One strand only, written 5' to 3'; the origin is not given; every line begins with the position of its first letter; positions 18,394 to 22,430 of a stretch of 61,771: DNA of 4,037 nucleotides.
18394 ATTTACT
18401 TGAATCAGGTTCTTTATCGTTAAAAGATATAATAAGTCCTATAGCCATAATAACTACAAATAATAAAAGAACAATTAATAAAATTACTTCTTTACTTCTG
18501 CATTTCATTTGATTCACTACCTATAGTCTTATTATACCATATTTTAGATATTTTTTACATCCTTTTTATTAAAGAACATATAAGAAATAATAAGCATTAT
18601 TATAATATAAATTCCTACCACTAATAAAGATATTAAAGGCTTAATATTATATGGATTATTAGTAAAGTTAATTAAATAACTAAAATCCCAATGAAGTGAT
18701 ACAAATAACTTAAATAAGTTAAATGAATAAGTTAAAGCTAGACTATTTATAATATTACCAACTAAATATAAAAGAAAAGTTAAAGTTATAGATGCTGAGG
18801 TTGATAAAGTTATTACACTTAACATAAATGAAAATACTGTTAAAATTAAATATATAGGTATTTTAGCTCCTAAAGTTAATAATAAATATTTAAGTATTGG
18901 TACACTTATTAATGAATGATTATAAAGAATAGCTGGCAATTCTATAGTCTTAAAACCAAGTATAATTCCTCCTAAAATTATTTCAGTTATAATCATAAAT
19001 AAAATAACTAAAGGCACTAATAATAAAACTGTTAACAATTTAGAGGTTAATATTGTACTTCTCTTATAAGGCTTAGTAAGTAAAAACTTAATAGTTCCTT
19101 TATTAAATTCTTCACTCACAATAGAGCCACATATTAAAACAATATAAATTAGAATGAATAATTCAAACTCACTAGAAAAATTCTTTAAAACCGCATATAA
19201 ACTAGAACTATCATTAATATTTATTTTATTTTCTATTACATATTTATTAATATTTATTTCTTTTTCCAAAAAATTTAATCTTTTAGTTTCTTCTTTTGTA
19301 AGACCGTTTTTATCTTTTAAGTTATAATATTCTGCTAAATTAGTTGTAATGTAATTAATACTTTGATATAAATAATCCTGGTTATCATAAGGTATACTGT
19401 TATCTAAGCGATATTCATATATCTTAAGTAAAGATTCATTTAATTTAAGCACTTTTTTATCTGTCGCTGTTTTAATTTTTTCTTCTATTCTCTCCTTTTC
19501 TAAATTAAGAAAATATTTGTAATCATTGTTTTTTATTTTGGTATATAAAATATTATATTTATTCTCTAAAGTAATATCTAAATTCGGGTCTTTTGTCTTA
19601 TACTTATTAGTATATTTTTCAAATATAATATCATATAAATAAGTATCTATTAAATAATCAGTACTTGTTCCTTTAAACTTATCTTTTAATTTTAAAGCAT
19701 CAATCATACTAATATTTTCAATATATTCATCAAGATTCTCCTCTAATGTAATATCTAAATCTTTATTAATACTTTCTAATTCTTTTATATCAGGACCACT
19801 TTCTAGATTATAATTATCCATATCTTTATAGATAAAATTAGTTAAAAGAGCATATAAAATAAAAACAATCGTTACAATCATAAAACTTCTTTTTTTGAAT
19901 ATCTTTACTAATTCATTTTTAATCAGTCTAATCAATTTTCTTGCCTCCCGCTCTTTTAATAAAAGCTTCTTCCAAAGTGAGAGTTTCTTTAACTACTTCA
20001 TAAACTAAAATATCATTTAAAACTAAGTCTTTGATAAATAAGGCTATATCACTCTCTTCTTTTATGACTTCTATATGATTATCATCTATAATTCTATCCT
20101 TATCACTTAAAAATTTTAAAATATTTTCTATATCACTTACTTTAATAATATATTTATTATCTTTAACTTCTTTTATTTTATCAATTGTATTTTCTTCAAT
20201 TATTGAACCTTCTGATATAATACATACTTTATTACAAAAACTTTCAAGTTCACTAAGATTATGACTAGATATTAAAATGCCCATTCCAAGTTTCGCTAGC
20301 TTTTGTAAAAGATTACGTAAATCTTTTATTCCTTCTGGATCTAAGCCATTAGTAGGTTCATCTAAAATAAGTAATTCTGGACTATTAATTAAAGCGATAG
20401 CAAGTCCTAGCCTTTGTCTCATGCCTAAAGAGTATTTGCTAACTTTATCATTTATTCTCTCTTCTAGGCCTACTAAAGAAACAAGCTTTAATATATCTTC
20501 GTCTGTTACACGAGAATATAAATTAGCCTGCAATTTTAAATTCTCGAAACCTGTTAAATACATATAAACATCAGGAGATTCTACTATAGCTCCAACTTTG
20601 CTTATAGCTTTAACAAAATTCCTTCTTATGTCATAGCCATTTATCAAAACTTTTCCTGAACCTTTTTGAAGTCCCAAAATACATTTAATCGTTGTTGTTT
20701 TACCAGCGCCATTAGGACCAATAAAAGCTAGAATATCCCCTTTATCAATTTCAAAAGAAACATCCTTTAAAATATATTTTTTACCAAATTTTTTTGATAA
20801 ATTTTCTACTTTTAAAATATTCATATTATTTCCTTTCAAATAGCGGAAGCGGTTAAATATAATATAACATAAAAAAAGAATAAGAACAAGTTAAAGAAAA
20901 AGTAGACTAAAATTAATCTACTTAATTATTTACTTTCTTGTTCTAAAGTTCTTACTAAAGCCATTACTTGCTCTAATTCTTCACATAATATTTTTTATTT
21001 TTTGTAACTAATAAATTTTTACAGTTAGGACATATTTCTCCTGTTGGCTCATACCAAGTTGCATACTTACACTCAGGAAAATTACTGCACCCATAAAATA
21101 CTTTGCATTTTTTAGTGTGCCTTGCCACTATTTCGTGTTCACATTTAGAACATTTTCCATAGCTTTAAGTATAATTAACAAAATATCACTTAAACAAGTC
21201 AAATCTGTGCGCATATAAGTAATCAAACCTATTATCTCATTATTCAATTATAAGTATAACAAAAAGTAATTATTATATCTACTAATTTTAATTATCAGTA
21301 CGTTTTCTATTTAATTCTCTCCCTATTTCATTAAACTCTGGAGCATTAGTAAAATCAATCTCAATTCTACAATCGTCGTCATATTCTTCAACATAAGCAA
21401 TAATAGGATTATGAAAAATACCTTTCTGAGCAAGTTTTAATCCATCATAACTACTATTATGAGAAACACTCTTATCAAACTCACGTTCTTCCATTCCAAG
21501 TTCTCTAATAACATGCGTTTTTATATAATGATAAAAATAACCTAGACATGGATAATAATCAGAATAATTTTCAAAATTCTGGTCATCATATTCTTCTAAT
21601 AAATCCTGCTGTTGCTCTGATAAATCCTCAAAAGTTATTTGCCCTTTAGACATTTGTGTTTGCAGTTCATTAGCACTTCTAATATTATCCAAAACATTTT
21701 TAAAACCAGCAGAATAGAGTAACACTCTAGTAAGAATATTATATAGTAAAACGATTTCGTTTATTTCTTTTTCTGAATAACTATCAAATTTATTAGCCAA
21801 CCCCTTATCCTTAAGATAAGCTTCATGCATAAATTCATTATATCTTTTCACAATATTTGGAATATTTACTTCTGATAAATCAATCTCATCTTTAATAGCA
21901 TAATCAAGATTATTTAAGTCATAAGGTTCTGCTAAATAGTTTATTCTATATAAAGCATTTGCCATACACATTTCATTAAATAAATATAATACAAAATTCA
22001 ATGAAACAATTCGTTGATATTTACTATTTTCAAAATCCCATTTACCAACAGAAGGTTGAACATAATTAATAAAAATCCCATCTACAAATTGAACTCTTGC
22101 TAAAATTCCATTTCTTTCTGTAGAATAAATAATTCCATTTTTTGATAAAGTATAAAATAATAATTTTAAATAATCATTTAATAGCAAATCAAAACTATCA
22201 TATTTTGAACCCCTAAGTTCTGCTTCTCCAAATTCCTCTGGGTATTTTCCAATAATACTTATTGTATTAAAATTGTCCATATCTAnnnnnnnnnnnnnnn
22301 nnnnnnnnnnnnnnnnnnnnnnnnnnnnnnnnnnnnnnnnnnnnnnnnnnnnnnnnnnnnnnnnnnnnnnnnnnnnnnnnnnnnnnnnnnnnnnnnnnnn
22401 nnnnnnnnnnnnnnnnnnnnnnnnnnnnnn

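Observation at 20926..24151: Intact topA, a two-gene insert, then a decayed 5'-truncated topA copy: footprint of a Campbell-type insertion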

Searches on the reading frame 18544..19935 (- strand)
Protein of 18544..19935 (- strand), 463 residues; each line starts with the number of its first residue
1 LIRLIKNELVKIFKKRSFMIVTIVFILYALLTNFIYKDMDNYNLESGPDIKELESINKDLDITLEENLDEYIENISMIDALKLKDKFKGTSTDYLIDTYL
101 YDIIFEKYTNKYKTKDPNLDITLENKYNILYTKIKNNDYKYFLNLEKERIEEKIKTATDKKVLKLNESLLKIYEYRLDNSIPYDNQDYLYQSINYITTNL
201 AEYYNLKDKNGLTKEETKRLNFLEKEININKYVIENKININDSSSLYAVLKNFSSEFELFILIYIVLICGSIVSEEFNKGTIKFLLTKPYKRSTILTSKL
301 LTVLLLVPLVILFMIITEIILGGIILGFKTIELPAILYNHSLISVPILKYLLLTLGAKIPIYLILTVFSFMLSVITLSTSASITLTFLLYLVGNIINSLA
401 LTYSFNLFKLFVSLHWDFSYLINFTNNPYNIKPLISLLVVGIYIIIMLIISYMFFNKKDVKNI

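Call 6: search_protein_families(library=pfam, proteins=[window:18544-19935:-], max_evalue=0.01)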
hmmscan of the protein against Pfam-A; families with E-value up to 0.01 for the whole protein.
window:18544-19935:- (463 aa): 3 families
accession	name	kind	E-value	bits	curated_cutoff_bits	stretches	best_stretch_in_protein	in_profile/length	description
PF12679.13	ABC2_membrane_2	-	4.2e-25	89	27.2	1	4-460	3-283/283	ABC-2 family transporter protein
PF12730.13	ABC2_membrane_4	-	2.5e-07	31.3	27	1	247-390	46-176/179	ABC-2 family transporter protein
PF12698.13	ABC2_membrane_3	-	0.0003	20.4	31.6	1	16-451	1-345/347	ABC-2 family transporter protein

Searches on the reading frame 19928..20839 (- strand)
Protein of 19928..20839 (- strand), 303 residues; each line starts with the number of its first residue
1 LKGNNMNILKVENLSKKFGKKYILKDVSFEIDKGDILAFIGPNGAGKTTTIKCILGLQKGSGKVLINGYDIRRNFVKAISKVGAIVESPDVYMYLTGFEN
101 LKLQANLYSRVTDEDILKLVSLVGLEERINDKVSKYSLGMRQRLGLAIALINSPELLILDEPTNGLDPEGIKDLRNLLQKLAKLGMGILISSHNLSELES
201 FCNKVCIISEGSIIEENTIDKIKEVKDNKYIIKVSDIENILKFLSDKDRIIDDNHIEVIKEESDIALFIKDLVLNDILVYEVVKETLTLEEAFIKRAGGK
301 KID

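Call 6: search_protein_families(library=pfam, proteins=[window:19928-20839:-], max_evalue=0.01)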
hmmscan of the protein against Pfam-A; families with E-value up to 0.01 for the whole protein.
window:19928-20839:- (303 aa): 6 families
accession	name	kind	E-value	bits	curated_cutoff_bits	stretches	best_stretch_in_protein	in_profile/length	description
PF00005.33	ABC_tran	-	2e-29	103.4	25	1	24-164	1-137/137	ABC transporter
PF13304.12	AAA_21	-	4.5e-15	56.9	27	2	119-198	221-303/304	AAA domain, putative AbiEii toxin, Type IV TA system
PF13401.12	AAA_22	-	0.00057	20.7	27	1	35-179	6-109/130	AAA domain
PF02463.25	SMC_N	-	0.00075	19.4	40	0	20-58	11-51/220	RecF/RecN/SMC N terminal domain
PF03215.21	Rad17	-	0.002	18.5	23.8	0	24-112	35-123/186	Rad17 P-loop domain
PF13175.12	AAA_15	-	0.0071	16.4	32.1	0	24-55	14-44/374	AAA ATPase domain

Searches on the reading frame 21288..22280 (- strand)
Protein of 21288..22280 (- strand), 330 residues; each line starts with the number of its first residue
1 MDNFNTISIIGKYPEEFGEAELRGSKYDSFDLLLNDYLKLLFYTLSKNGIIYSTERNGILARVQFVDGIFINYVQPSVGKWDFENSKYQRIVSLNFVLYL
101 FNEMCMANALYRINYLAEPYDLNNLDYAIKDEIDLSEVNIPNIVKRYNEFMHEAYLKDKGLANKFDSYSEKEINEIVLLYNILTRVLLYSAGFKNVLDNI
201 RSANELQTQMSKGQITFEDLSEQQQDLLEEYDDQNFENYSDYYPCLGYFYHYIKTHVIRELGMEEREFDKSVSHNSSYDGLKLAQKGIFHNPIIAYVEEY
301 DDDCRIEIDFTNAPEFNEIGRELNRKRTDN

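Call 6: search_protein_families(library=pfam, proteins=[window:21288-22280:-], max_evalue=0.01)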
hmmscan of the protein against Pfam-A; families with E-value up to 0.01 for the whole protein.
window:21288-22280:- (330 aa): 0 families

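Call 7: search_protein_families(library=padloc, proteins=[window:21288-22280:-], max_evalue=1)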
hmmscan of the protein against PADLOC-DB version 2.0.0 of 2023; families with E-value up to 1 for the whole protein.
window:21288-22280:- (330 aa): 0 families

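Call 8: search_protein_families(library=ncbifam, proteins=[window:21288-22280:-], max_evalue=1)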
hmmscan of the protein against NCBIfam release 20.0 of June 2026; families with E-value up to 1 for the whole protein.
window:21288-22280:- (330 aa): 0 families

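Call 9: search_protein_families(library=phrogs, proteins=[window:21288-22280:-], max_evalue=1)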
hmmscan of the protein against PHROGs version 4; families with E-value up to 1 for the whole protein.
window:21288-22280:- (330 aa): 2 families
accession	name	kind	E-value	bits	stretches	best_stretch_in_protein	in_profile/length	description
phrog_11631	-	unknown function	0.053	15.1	0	142-223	4-81/93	-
phrog_13527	-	unknown function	0.24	12.6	1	237-279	98-142/150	-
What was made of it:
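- On Transposon / IS: No transposase domain (calls 6-9).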

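Call 17: find_homologous_proteins(query=window:21288-22280:-, max_evalue=0.001)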
Query window:21288-22280:- (330 aa): 5 proteins with E <= 0.001 among 1463 candidates.
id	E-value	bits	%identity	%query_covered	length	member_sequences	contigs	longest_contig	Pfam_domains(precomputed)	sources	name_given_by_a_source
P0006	5.3e-216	734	100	100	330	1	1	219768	-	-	-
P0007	6.8e-145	500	65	100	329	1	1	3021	-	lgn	-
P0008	1.1e-102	362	53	98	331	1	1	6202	-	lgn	-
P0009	5.0e-98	346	51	100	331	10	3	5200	-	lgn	-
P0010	1.2e-50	191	38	88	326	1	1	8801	-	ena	-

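Call 20: find_encoding_contigs(protein=P0010, flank=10000)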
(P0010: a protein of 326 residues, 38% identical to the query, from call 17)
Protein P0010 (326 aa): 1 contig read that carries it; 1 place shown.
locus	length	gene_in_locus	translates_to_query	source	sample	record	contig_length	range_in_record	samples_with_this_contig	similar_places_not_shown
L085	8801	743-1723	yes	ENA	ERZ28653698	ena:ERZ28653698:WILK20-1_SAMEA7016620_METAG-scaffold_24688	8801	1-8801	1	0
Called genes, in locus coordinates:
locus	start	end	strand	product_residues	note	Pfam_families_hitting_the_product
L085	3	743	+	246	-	?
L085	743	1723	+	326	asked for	-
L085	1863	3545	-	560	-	PF00664:ABC_membrane, PF02463:SMC_N (weak), PF00005:ABC_tran, PF09818:ABC_ATPase (weak)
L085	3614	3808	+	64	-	-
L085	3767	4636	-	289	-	PF00126:HTH_1, PF03466:LysR_substrate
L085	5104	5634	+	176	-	-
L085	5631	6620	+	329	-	-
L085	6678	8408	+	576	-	-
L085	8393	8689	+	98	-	-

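Call 25: find_encoding_contigs(protein=P0007, flank=8000)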
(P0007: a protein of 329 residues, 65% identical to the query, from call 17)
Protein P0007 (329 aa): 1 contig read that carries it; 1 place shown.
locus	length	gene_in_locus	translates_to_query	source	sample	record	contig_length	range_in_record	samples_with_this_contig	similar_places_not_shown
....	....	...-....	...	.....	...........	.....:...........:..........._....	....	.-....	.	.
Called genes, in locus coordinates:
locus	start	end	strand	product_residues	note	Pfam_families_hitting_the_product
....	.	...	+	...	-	?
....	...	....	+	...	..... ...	-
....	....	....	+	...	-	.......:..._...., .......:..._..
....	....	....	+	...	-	?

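Call 27: find_encoding_contigs(protein=P0009, flank=8000)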
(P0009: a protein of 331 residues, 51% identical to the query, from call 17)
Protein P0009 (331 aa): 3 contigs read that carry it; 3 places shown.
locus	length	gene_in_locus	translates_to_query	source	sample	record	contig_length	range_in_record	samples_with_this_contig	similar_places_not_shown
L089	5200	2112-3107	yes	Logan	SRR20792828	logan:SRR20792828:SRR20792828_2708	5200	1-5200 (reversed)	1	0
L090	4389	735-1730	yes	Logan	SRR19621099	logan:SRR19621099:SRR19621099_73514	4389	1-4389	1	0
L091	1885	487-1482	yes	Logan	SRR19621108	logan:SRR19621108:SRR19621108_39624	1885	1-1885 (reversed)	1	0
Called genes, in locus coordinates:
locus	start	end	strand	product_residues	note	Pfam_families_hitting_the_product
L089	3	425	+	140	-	?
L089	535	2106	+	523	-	-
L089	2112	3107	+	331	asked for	-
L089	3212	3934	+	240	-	PF07505:DUF5131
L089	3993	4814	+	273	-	PF01209:Ubie_methyltran, PF05401:NodS (weak), PF13489:Methyltransf_23, PF05175:MTS (weak), PF13847:Methyltransf_31, PF08241:Methyltransf_11, PF08242:Methyltransf_12, PF13649:Methyltransf_25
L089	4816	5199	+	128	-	?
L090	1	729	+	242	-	?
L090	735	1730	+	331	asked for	-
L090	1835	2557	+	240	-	PF07505:DUF5131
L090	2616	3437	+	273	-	PF01209:Ubie_methyltran, PF05401:NodS (weak), PF13489:Methyltransf_23, PF05175:MTS (weak), PF13847:Methyltransf_31, PF08241:Methyltransf_11, PF08242:Methyltransf_12, PF13649:Methyltransf_25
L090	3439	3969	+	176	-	PF00293:NUDIX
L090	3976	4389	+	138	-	?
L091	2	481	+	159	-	?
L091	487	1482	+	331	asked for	-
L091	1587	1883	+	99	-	?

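Call 49: find_related_loci(query=A2, collection=metagenome_contigs, flank=6000)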
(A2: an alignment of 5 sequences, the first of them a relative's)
Query A2 (330 aa) in metagenome_contigs; peptide patterns used: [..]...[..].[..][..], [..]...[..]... (x = any residue, [..] = any of these).
600 stretches matched a pattern (row limit reached: there are more); 2 encode a relative of the query (tblastn E <= 1e-3); 2 distinct loci.
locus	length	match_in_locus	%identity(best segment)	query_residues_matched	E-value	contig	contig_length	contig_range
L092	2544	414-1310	35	1-317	3e-53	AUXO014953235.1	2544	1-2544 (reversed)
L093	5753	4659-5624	35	1-327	9e-52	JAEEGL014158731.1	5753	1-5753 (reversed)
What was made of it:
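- Tried and rejected: JGI metagenome scan: only two distant pairs at 35% identity (call 49).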

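Call 50: predict_structure(alignment_id=A2)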
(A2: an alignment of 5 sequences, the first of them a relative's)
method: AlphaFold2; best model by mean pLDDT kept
length: 330 residues; sequences in the alignment: 5
mean_pLDDT: 73.0   pTM: 0.74
mean pLDDT of the five models: 73.0, 71.4, 69.8, 67.4, 65.9
residues with pLDDT >= 90: 47; 70-90: 163; 50-70: 77; < 50: 43
segments of 3 or more residues with pLDDT < 50: 11-25, 115-131, 322-327
pLDDT, mean of each block of 10 residues (from residue 1): 51 43 51 78 77 67 82 70 69 91 77 47 39 64 92 95 91 85 91 85 85 89 87 59 70 86 88 75 82 71 66 57 48
secondary structure, 60 per line:
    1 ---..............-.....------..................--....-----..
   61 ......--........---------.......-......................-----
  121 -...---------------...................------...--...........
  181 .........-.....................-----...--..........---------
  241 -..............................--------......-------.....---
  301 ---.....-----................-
elements in order: H4-17 H19-23 H30-47 E50-53 E59-66 E69-76 E89-92 H94-115 H140-158 H170-189 H191-211 H222-231 H242-271 H280-285 E293-297 E304-308 H314-329

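Call 56: search_protein_families(library=pfam, proteins=[L093:40-1389:+, L093:1441-3087:+, L093:3193-4656:+, L092:1461-2534:+, L085:5104-5634:+, L085:5631-6620:+, L085:6678-8408:+], max_evalue=0.001)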
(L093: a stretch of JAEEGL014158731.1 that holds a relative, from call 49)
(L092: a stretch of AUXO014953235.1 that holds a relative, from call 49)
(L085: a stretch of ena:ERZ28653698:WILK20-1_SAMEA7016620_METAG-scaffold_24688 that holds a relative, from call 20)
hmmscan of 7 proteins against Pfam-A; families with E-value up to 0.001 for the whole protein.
L093:40-1389:+ (449 aa): 3 families
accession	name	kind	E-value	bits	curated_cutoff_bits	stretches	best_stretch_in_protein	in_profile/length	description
PF02518.31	HATPase_c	-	2.8e-10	41.1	26.4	1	197-310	1-109/111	Histidine kinase-, DNA gyrase B-, and HSP90-like ATPase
PF00072.30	Response_reg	-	2.9e-07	31.1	30.2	1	333-442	1-107/111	Response regulator receiver domain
PF10294.15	Methyltransf_16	-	0.00057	20.1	21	0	357-423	102-168/174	Lysine methyltransferase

L093:1441-3087:+ (548 aa): 0 families

L093:3193-4656:+ (487 aa): 0 families

L092:1461-2534:+ (357 aa): 2 families
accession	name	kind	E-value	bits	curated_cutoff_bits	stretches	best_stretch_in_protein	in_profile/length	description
PF01168.26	Ala_racemase_N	-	8.2e-47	160.2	24.1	1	10-217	1-219/220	Alanine racemase, N-terminal domain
PF00842.27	Ala_racemase_C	-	1.2e-44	151.4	25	1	232-353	2-126/127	Alanine racemase, C-terminal domain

L085:5104-5634:+ (176 aa): 0 families

L085:5631-6620:+ (329 aa): 0 families

L085:6678-8408:+ (576 aa): 0 families

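Call 57: fold_search(model_id=the predicted structure, library=pdb)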
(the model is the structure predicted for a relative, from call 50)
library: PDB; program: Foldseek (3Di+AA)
matches with E <= 10: 127; with E <= 0.001: 0
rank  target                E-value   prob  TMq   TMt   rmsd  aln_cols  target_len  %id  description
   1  4dvy                  7.5e-01  0.04  0.13  0.08  23.1       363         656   12  Crystal structure of the Helicobacter pylori CagA oncoprotein (released 2012-07-25)
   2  9mhf_A                1.1e+00  0.07  0.14  0.06  20.1       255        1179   11  Cryo-EM reconstruction of PI3KC3-C1 in complex with Human RAB1A(Q70L) (released 2025-02-12)
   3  8tmb_A                1.2e+00  0.02  0.09  0.08  25.9       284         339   10  Cryo-EM structure of CorA in complex with conformation-specific synthetic antibody C12 and 20 mM MgCl2, State MG20-1 (released 2025-02-12)
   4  7ne4                  1.3e+00  0.16  0.10  0.05   6.0        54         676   17  E125A mutant of oligopeptidase B from S. proteomaculans with modified hinge region (released 2021-03-03)
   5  4dvz                  1.6e+00  0.03  0.14  0.11  29.1       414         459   11  Crystal structure of the Helicobacter pylori CagA oncoprotein (released 2012-07-25)
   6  7ne5                  1.8e+00  0.04  0.10  0.05  14.4       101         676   15  catalytically non active S532A mutant of oligopeptidase B from S. proteomaculans with modified hinge region (released 2021-03-31)
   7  9mhh_A                2.0e+00  0.04  0.13  0.06  19.1       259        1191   12  PI3KC3-C1 in complex with RAB1A. VPS34 kinase domain active conformation (released 2025-02-12)
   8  8eup_3                2.2e+00  0.04  0.11  0.16  28.9       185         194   13  Ytm1 associated 60S nascent ribosome State 1A (released 2022-11-30)
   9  1y8c                  2.5e+00  0.08  0.08  0.10   7.5        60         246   15  Crystal structure of a S-adenosylmethionine-dependent methyltransferase from Clostridium acetobutylicum ATCC 824 (released 2004-12-28)
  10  8eti_3                2.6e+00  0.04  0.12  0.17  27.5       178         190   16  Fkbp39 associated 60S nascent ribosome State 1 (released 2022-11-30)
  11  3eb8_A                3.1e+00  0.13  0.12  0.12   4.8        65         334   15  VirA (released 2008-09-30)
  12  8euy_3                3.4e+00  0.04  0.11  0.16  28.5       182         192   13  Ytm1 associated nascent 60S ribosome (-fkbp39) State 1A (released 2022-11-30)
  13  8eth_3                3.4e+00  0.03  0.11  0.16  27.0       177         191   16  Ytm1 associated 60S nascent ribosome State 1B (released 2022-11-30)
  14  6il9                  3.6e+00  0.10  0.11  0.08   6.6        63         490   11  One Glycerol complexed Crystal structure of fructuronate-tagaturonate epimerase UxaE from Cohnella laeviribosi (released 2019-10-23)
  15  1p32_B                3.6e+00  0.03  0.06  0.12  13.8        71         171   15  CRYSTAL STRUCTURE OF HUMAN P32, A DOUGHNUT-SHAPED ACIDIC MITOCHONDRIAL MATRIX PROTEIN (released 1999-04-06)
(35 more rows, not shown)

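Call 86: search_solved_structures(query=A2, max_evalue=1)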
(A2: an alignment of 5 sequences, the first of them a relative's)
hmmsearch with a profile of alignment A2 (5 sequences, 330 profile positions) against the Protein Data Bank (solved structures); distinct sequences matched with E-value up to 1: 0.

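Call 90: find_related_loci(query=A2, collection=viral_contigs, flank=6000)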
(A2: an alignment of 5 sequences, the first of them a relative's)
Query A2 (330 aa) in viral_contigs; peptide patterns used: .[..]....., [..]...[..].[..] (x = any residue, [..] = any of these).
67 stretches matched a pattern, but none encodes a relative of the query by tblastn (E <= 1e-3).
